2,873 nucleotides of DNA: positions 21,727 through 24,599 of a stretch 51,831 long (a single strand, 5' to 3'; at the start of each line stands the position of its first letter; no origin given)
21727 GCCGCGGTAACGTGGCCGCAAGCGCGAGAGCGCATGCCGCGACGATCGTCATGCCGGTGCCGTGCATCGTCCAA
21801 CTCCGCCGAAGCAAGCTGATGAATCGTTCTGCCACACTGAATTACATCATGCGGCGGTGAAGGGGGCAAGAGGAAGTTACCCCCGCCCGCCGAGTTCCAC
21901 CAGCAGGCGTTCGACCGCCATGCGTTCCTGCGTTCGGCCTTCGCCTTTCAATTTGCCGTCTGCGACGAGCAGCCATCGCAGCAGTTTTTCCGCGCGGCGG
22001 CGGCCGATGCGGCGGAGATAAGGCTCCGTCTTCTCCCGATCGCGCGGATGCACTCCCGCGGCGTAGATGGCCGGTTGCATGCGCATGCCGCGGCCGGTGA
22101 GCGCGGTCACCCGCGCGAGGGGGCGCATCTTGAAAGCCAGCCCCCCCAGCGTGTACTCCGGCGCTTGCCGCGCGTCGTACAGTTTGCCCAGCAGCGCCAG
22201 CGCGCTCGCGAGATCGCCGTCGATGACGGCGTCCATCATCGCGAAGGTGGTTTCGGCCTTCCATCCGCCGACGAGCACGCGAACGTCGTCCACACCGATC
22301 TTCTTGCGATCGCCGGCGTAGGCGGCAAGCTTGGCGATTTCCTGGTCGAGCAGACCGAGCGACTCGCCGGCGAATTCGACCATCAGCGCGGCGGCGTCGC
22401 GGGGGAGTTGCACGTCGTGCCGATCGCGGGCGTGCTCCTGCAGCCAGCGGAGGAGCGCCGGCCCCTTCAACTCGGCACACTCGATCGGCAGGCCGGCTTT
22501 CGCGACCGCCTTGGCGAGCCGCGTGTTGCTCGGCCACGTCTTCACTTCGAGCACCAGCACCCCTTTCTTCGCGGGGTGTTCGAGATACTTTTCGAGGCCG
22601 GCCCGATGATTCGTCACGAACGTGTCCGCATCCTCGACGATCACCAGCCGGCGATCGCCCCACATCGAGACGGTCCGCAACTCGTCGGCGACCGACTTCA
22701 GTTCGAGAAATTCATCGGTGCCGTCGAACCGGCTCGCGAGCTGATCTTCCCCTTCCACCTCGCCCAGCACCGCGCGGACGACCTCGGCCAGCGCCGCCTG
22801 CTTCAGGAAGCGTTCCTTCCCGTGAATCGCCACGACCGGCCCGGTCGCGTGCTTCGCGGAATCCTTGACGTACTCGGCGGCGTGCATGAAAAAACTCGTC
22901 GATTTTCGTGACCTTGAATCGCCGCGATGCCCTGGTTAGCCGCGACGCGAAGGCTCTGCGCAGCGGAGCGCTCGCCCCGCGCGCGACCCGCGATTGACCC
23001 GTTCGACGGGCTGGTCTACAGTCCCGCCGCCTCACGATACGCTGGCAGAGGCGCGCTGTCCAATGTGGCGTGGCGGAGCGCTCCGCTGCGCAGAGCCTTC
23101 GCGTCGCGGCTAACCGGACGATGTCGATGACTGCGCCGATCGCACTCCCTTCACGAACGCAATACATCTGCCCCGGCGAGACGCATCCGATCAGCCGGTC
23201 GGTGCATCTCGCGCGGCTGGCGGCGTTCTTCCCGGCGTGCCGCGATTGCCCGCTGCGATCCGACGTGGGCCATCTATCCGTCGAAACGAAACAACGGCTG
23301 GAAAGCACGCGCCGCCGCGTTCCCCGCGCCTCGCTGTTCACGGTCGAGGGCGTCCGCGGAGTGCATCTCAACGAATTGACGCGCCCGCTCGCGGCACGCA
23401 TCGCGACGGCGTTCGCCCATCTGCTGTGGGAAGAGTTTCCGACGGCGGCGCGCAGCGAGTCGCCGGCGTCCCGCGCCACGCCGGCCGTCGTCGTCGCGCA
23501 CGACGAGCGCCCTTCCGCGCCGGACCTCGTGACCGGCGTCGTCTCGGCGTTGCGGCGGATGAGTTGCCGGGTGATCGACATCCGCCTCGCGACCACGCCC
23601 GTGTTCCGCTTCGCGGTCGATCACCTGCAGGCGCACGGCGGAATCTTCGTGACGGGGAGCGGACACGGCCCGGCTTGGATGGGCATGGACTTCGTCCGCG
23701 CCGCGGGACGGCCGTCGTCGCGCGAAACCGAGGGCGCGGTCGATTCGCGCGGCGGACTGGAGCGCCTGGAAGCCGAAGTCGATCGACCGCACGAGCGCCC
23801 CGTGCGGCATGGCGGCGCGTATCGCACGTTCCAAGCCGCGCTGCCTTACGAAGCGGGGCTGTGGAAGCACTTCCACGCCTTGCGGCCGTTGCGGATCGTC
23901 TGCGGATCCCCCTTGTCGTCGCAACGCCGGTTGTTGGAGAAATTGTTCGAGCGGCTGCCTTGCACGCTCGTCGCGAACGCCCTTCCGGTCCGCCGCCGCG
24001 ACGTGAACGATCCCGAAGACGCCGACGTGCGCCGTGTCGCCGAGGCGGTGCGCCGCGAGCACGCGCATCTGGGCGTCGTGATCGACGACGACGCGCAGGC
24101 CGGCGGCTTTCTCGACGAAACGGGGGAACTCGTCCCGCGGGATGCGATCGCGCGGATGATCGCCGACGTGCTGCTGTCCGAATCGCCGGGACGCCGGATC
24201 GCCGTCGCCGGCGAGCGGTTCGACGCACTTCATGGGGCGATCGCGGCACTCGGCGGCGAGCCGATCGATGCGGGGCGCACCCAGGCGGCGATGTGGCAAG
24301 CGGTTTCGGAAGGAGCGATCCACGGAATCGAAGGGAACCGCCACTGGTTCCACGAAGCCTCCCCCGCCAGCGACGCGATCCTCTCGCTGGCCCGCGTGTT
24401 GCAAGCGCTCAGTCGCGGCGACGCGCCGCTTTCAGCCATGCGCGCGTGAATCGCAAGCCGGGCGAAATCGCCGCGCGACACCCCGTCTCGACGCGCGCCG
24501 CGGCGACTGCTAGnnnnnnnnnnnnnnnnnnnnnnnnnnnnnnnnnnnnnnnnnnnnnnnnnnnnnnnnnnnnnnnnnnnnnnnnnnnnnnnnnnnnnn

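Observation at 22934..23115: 182-bp MITE-like insertion with perfect 40-bp terminal inverted repeats; its terminal 13-16-mer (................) is dispersed at four other intergenic sites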

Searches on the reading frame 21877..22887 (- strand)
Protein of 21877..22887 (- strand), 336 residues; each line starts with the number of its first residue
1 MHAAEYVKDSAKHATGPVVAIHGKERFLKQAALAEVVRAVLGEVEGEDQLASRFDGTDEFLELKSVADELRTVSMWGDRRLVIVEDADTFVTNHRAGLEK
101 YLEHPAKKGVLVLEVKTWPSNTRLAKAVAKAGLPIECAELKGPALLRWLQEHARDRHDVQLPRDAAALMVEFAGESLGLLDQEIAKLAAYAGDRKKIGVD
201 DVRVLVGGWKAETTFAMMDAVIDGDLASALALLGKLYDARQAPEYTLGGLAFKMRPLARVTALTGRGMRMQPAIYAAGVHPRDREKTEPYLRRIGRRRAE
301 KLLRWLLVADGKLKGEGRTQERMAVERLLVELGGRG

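Call 12: search_protein_families(library=pfam, proteins=[window:21877-22887:-])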
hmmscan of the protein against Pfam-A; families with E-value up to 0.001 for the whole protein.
window:21877-22887:- (336 aa): 2 families
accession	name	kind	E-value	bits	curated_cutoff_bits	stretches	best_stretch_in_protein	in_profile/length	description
PF21694.2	DNA_pol3_delta_C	-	1.3e-08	35.3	27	1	213-331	3-120/121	DNA polymerase III delta subunit, C-terminal domain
PF06144.19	DNA_pol3_delta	-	4.2e-05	24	21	1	21-133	3-119/124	DNA polymerase III, delta subunit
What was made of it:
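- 21877..22887 (-): holA (DNA polymerase III delta subunit). Pfam DNA_pol3_delta and DNA_pol3_delta_C (call 12).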

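Call 17: find_encoding_contigs(protein=window:21877-22887:-, flank=10000, max_places=10)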
Protein window:21877-22887:- (336 aa): 1 contig read that carries it; 1 place shown.
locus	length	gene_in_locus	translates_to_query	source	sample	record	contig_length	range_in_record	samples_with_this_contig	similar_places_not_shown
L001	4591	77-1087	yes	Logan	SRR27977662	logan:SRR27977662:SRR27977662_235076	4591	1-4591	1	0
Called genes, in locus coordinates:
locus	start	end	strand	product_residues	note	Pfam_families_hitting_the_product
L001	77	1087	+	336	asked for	PF21694:DNA_pol3_delta_C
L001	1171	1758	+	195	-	-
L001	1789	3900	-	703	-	PF09586:YfhO (faint)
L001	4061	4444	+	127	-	PF00355:Rieske, PF13806:Rieske_2 (weak)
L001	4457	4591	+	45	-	?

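Call 18: find_homologous_proteins(query=window:21877-22887:-)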
Query window:21877-22887:- (336 aa): 499 proteins with E <= 0.001 among 8000 candidates; the best 120 are listed.
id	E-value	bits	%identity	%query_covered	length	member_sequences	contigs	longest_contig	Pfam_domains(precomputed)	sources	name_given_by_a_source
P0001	2.8e-214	729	100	100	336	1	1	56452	PF21694.3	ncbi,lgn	ncbi:MAG: DNA polymerase III subunit delta [Planctomycetaceae bacterium]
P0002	1.7e-163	562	79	99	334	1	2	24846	PF21694.3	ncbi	ncbi:MAG: DNA polymerase III subunit delta [Planctomycetales bacterium]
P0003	7.3e-149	514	75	100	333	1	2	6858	PF06144.20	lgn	-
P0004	1.0e-111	392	58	100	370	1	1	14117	PF06144.20,PF21694.3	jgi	-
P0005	3.6e-110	387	58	100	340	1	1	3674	PF21694.3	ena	-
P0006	1.9e-108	381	58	100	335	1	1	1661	PF06144.20,PF21694.3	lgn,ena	-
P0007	7.4e-108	379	56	99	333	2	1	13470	PF06144.20,PF21694.3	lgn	-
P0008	1.7e-107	378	58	100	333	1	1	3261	PF21694.3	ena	-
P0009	4.9e-107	376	57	100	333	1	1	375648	PF21694.3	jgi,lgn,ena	-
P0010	2.0e-106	374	57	100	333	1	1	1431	PF06144.20,PF21694.3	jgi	jgi:DNA polymerase-3 subunit delta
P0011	2.4e-106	374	57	100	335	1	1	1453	PF06144.20,PF21694.3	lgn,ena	-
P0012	3.0e-106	374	56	99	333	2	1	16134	PF06144.20,PF21694.3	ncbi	-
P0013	4.4e-106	373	57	100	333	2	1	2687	PF06144.20,PF21694.3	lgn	-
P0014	7.5e-106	372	55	100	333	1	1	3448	PF06144.20,PF21694.3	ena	-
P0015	2.1e-105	371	55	100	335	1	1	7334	PF06144.20,PF21694.3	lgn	-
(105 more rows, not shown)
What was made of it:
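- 21877..22887 (-): Homologs in call 18.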

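Call 20: find_encoding_contigs(protein=P0002, flank=10000, max_places=4)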
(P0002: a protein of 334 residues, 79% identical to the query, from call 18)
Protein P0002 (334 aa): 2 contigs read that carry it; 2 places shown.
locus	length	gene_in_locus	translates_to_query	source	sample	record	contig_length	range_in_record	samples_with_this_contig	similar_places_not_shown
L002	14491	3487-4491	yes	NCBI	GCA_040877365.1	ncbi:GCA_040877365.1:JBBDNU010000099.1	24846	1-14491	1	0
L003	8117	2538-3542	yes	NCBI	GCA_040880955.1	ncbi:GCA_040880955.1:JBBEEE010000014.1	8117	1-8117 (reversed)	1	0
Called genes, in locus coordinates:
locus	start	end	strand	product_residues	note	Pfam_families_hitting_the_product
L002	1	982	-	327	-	PF01609:DDE_Tnp_1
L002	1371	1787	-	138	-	-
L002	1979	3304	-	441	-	PF02878:PGM_PMM_I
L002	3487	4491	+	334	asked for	PF21694:DNA_pol3_delta_C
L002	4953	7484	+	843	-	PF02861:Clp_N, PF02861:Clp_N, PF00004:AAA, PF17871:AAA_lid_9, PF00158:Sigma54_activat, PF00004:AAA, PF07724:AAA_2, PF07728:AAA_5, +12 more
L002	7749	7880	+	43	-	-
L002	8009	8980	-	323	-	PF00034:Cytochrom_C (faint), PF03150:CCP_MauG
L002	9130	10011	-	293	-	-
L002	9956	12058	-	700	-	-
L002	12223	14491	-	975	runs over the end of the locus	PF01436:NHL (faint)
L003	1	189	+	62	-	?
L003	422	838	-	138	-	-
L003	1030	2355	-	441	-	PF02878:PGM_PMM_I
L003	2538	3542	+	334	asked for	PF21694:DNA_pol3_delta_C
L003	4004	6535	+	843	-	PF02861:Clp_N, PF02861:Clp_N, PF00004:AAA, PF17871:AAA_lid_9, PF00158:Sigma54_activat, PF00004:AAA, PF07724:AAA_2, PF07728:AAA_5, +12 more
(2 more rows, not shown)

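Call 21: find_encoding_contigs(protein=P0003, flank=10000, max_places=4)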
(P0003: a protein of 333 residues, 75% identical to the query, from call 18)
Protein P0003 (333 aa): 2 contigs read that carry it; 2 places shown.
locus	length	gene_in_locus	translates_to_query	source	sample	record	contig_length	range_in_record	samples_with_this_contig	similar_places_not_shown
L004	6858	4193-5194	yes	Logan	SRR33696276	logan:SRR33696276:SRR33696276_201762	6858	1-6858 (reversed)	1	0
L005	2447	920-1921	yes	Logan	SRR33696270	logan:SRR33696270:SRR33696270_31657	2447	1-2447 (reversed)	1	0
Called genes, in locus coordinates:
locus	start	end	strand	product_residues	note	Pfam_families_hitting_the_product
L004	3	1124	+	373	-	?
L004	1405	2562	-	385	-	PF04551:GcpE, PF26540:GcpE_C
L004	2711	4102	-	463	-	PF02878:PGM_PMM_I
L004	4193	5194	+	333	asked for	PF06144:DNA_pol3_delta (weak)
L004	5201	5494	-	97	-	-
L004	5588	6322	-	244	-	PF00005:ABC_tran, PF13304:AAA_21 (faint)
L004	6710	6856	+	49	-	?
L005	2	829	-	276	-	?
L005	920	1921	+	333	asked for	PF06144:DNA_pol3_delta (weak)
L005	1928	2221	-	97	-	-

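Call 42: find_related_loci(query=A3, collection=metagenome_contigs, flank=4000)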
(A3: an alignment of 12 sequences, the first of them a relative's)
Query A3 (336 aa) in metagenome_contigs; peptide patterns used: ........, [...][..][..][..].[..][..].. (x = any residue, [..] = any of these).
600 stretches matched a pattern (row limit reached: there are more); 69 encode a relative of the query (tblastn E <= 1e-3); 69 distinct loci.
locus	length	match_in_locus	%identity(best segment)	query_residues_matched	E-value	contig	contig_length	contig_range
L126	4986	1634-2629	54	1-335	2e-108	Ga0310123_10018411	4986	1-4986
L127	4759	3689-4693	52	1-335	7e-104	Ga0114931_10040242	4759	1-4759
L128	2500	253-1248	52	1-334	2e-105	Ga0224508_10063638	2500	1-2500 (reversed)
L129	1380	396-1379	51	1-331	3e-108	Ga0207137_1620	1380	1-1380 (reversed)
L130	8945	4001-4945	53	1-322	3e-95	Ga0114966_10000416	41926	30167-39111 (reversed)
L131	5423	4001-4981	51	1-334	8e-95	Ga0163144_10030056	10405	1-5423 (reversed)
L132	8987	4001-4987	48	1-335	3e-93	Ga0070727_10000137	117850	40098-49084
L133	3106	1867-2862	47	1-335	4e-94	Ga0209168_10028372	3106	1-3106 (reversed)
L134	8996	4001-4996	50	1-335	2e-92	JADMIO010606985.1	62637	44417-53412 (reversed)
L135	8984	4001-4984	47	1-334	3e-91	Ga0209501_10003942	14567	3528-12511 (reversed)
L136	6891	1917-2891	47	1-332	1e-89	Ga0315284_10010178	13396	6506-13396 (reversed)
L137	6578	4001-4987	51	1-335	2e-89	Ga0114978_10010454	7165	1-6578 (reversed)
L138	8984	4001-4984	47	2-334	6e-89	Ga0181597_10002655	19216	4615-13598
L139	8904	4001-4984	47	1-333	1e-88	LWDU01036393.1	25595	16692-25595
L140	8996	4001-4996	47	1-334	4e-88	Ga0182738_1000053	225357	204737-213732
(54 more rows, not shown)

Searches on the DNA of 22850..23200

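Call 81: search_rna_families(source=window, start=22850, end=23200, threshold=evalue, max_evalue=1)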
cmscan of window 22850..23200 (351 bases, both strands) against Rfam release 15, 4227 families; matches with E-value up to 1: 1.
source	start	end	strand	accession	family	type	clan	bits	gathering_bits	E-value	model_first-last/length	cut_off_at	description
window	22923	23127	+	RF03175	MIR3454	Gene; miRNA;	-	38.7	142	1.2e-06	1-147/147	no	MIR3454 microRNA precursor family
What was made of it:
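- Tried and rejected: The permissive scan of 22850-23200 gave only a microRNA-precursor model at 38.7 bits against a gathering score of 142, which is a hairpin artefact (call 81).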

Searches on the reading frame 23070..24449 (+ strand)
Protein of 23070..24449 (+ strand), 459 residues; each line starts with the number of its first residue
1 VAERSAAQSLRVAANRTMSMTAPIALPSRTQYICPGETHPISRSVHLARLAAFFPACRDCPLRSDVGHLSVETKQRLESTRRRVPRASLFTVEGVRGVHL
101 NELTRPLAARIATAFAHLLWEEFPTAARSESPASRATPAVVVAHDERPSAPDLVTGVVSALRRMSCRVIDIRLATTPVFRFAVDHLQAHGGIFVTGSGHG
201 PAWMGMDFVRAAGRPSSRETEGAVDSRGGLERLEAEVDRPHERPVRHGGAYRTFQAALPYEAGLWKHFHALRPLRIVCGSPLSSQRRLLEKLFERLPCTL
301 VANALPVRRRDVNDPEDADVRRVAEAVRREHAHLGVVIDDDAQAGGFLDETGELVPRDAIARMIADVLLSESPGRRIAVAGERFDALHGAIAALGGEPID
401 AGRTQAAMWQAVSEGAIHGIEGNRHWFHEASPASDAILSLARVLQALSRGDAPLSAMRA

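Call 12: search_protein_families(library=pfam, proteins=[window:23121-24449:+])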
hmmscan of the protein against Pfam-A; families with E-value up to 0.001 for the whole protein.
window:23121-24449:+ (442 aa): 2 families
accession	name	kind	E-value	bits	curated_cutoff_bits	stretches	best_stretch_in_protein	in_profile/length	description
PF02878.22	PGM_PMM_I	-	5.1e-17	62.3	22.5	1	72-207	3-127/138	Phosphoglucomutase/phosphomannomutase, alpha/beta/alpha domain I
PF02879.22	PGM_PMM_II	-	0.00033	21.6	29.3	0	253-335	17-103/103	Phosphoglucomutase/phosphomannomutase, alpha/beta/alpha domain II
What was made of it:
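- Checked: The PGM-like gene is about 23121-24449(+) (call 12).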

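Call 80: find_encoding_contigs(protein=window:23121-24449:+, flank=3000, max_places=5)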
Protein window:23121-24449:+ (442 aa): no gene with exactly this product is on record in the collection.

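Call 83: find_encoding_contigs(protein=window:23070-24449:+, flank=3000, max_places=5)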
Protein window:23070-24449:+ (459 aa): no gene with exactly this product is on record in the collection.

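Call 84: find_encoding_contigs(protein=window:23127-24449:+, flank=3000, max_places=5)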
Protein window:23127-24449:+ (440 aa): no gene with exactly this product is on record in the collection.
